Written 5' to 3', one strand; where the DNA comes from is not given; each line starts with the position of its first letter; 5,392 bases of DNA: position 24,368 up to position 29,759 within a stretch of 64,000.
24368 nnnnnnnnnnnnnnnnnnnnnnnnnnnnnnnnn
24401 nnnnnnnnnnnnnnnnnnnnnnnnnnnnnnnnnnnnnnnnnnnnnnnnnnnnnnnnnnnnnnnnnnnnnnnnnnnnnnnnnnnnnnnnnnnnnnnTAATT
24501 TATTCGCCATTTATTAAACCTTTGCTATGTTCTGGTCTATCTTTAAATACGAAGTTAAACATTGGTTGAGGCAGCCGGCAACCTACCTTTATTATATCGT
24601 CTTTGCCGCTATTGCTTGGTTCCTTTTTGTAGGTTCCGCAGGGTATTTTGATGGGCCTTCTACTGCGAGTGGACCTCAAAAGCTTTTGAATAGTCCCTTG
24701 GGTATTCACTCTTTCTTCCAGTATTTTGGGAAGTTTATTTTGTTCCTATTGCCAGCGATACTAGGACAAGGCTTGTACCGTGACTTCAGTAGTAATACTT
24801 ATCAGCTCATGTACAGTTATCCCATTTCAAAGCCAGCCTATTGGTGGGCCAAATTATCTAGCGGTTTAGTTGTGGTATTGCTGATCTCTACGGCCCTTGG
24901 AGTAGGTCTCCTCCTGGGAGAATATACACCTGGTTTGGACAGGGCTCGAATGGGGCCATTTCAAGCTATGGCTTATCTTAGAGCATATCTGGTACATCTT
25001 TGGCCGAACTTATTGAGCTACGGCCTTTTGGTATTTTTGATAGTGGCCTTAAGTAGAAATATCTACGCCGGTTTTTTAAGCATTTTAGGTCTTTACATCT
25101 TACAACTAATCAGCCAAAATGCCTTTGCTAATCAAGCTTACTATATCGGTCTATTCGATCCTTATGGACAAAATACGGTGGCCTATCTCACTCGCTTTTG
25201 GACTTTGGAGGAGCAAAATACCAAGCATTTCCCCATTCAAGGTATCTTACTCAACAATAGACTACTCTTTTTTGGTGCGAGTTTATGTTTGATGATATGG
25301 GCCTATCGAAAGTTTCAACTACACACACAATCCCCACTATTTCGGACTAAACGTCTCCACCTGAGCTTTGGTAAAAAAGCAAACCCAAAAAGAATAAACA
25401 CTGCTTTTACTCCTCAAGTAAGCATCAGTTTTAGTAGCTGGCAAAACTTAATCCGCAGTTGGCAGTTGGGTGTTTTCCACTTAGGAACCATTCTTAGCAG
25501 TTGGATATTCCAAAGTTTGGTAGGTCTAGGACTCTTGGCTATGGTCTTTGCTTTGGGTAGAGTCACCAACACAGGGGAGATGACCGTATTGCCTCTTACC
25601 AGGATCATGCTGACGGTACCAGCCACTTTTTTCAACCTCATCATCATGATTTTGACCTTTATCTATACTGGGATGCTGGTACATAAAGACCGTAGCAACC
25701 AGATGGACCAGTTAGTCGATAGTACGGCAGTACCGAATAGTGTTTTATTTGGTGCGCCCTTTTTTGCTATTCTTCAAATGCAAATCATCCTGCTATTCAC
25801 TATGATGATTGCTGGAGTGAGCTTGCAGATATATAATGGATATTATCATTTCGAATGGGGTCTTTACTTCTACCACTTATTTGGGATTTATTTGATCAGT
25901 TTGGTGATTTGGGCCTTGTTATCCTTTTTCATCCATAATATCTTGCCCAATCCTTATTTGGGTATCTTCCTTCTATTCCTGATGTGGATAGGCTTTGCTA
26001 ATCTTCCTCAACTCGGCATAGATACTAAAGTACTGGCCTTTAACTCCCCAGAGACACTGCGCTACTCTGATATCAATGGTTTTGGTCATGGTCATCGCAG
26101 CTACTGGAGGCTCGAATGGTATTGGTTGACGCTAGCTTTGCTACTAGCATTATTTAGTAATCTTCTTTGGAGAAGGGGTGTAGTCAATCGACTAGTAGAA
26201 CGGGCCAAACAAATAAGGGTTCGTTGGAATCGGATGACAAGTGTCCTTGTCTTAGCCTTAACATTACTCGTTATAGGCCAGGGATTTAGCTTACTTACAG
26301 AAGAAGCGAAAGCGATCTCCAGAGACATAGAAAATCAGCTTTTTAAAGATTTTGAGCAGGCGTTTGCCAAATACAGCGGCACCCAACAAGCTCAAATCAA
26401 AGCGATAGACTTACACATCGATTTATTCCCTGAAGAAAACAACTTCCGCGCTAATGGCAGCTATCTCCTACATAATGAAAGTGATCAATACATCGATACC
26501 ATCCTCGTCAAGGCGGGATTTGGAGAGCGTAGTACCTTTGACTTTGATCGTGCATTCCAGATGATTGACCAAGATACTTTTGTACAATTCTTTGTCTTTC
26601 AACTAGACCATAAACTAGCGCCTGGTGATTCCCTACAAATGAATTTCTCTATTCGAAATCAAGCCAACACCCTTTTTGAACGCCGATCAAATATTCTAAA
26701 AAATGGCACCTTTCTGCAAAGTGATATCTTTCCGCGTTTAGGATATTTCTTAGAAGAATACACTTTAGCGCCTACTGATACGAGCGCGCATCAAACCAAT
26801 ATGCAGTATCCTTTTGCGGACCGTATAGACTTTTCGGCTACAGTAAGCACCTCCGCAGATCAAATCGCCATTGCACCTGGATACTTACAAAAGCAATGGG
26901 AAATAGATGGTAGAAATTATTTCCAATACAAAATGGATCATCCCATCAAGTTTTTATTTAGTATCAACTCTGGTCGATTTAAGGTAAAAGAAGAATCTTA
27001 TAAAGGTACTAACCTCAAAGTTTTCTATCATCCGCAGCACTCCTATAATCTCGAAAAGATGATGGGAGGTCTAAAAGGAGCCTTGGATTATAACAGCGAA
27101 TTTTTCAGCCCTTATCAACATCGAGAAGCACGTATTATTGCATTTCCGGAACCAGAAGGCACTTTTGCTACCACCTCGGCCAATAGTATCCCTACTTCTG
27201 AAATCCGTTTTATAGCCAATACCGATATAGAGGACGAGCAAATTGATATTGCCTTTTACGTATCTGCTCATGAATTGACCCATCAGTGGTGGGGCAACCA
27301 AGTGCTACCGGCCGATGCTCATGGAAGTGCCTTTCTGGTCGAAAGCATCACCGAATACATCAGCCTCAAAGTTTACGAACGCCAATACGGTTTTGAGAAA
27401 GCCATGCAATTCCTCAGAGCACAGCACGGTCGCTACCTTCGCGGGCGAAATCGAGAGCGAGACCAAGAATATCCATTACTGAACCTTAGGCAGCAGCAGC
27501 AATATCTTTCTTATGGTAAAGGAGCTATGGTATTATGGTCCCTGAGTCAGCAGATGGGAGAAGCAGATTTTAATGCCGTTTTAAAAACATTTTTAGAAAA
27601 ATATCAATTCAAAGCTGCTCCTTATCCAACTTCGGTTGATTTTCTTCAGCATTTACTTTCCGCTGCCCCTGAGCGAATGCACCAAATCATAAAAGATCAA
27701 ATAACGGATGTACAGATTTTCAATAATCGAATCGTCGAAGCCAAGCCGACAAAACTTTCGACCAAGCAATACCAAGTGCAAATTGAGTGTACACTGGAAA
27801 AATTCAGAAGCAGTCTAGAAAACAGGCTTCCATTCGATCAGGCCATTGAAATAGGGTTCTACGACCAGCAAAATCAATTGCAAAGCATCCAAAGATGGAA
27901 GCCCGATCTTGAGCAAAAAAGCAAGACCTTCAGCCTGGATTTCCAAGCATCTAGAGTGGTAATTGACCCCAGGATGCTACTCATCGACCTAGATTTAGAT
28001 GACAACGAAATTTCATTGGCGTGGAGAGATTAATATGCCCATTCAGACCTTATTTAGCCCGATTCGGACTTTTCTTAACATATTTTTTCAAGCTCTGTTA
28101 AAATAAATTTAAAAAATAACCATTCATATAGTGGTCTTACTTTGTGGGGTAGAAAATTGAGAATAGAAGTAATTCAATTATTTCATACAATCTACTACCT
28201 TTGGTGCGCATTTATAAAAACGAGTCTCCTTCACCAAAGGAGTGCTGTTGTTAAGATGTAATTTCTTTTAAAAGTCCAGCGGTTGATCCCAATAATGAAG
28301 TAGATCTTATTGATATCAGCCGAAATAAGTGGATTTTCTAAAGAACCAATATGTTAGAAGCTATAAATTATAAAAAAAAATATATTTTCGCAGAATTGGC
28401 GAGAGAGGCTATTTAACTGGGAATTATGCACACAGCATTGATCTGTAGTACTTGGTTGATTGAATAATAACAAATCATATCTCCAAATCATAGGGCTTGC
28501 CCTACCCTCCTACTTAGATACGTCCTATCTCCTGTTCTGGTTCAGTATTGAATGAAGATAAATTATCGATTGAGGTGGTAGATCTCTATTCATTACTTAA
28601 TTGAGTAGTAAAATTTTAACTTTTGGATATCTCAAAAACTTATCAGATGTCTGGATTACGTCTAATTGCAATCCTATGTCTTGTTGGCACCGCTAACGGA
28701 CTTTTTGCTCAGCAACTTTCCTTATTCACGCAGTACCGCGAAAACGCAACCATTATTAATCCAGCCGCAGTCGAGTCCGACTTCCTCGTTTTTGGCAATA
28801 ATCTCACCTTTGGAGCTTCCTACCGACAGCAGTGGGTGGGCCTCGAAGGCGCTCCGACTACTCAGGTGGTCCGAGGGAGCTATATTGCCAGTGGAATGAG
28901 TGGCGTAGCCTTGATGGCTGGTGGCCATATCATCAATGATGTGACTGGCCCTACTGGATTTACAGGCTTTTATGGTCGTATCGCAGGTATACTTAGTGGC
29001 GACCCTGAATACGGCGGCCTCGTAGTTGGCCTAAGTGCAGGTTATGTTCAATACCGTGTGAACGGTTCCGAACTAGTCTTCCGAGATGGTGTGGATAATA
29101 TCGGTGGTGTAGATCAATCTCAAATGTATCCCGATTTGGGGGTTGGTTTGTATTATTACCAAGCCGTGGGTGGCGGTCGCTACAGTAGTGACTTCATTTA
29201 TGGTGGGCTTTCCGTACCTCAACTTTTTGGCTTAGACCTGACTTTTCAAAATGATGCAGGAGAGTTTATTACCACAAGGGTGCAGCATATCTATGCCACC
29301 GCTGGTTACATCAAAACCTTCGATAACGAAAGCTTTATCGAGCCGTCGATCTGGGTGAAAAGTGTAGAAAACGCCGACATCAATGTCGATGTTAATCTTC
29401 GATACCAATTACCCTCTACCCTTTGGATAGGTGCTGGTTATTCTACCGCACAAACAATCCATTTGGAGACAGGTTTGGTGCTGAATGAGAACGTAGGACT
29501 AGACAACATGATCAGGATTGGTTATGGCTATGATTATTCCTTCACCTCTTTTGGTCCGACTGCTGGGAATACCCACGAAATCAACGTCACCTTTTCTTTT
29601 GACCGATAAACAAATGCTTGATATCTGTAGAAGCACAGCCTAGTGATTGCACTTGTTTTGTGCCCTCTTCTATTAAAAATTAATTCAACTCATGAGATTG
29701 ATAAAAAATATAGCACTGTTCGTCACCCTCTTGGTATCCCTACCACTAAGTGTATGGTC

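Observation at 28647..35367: PorP/SprF-coupled giant surface protein with five tandem cohesin-like modules: a possible T9SS-anchored scaffoldin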

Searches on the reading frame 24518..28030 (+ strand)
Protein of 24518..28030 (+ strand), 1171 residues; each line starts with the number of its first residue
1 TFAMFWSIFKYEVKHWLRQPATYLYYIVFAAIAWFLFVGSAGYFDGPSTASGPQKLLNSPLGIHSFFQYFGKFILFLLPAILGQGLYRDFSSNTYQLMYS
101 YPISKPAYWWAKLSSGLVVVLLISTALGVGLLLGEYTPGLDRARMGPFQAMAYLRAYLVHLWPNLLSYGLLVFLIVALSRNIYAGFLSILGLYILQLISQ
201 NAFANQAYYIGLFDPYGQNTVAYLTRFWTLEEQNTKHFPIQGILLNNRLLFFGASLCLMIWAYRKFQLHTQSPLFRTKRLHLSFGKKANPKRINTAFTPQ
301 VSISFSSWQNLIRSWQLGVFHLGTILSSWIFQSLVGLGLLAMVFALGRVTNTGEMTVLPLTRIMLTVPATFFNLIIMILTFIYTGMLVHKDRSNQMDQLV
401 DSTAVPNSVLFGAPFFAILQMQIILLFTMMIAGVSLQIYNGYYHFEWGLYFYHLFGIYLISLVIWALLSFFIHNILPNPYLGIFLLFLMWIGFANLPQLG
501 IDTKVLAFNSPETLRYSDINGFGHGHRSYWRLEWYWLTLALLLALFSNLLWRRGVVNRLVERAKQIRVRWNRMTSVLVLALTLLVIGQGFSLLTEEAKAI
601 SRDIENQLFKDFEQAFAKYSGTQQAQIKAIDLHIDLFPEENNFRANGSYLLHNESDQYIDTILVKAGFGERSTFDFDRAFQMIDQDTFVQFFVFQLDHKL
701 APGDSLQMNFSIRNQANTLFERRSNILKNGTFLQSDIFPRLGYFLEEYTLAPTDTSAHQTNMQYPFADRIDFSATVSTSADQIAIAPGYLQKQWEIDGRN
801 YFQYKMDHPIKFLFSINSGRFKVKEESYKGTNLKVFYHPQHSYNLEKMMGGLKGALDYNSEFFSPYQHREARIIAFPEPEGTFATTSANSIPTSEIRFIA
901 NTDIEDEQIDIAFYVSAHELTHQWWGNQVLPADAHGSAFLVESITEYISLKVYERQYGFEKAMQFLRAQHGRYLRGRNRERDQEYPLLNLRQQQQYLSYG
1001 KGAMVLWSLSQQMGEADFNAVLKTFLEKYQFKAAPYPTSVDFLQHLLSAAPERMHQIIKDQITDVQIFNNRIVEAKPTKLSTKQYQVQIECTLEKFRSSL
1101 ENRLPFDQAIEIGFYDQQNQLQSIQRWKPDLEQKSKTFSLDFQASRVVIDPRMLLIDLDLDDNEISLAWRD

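Call 27: search_protein_families(library=pfam, proteins=[window:24518-28030:+], max_evalue=0.001)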
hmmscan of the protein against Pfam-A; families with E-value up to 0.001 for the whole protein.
window:24518-28030:+ (1171 aa): 1 family
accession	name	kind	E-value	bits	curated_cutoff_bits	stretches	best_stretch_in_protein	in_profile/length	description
PF01433.26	Peptidase_M1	-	1e-14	55.1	27.7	1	858-1057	13-214/218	Peptidase family M1 domain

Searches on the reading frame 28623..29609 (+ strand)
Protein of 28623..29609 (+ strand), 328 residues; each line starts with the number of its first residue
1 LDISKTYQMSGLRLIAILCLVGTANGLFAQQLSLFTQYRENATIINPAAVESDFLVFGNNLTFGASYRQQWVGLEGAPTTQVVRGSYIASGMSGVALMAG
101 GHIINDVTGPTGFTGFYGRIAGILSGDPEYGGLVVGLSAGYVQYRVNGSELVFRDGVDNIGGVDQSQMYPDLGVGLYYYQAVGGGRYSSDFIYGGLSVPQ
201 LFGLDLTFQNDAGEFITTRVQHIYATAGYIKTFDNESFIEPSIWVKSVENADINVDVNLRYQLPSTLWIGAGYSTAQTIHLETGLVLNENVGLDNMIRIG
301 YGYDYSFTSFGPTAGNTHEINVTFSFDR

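Call 3: search_protein_families(library=pfam, proteins=[window:28623-29609:+], max_evalue=1)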
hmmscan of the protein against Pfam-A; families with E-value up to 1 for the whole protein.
window:28623-29609:+ (328 aa): 1 family
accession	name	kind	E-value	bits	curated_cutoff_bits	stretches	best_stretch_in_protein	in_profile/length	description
PF11751.14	PorP_SprF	-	2e-42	146.1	22.3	1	28-324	2-273/273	Type IX secretion system membrane protein PorP/SprF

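Call 4: search_protein_families(library=ncbifam, proteins=[window:28623-29609:+], max_evalue=1)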
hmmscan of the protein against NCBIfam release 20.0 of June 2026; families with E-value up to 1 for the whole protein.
window:28623-29609:+ (328 aa): 1 family
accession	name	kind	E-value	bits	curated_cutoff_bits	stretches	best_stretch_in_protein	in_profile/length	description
TIGR03519.1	T9SS_PorP_fam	subfamily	2.1e-49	168.6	90.55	1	14-326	5-292/292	PorP/SprF family type IX secretion system membrane protein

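Call 44: find_encoding_contigs(protein=window:28623-29609:+, flank=10000, max_places=4)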
Protein window:28623-29609:+ (328 aa): no gene with exactly this product is on record in the collection.

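Call 59: find_encoding_contigs(protein=window:28647-29609:+, flank=2000, max_places=3)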
Protein window:28647-29609:+ (320 aa): 13 contigs read that carry it; 3 places shown.
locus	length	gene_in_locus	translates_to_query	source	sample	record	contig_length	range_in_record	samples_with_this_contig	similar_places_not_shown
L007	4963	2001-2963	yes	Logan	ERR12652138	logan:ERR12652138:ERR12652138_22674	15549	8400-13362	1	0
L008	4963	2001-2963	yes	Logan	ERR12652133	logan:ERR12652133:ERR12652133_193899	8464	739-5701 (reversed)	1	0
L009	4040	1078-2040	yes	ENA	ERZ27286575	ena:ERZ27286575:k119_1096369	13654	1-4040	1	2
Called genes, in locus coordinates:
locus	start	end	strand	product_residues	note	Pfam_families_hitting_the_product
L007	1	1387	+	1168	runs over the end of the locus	PF01433:Peptidase_M1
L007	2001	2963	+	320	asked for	PF11751:PorP_SprF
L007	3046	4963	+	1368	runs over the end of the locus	?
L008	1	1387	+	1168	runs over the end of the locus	PF01433:Peptidase_M1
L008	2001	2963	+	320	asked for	PF11751:PorP_SprF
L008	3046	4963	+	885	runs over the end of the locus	?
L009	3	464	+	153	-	?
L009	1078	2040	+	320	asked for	PF11751:PorP_SprF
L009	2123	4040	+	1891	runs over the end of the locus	PF00801:PKD (faint), PF13895:Ig_2 (faint), PF22352:K319L-like_PKD, PF13585:CHU_C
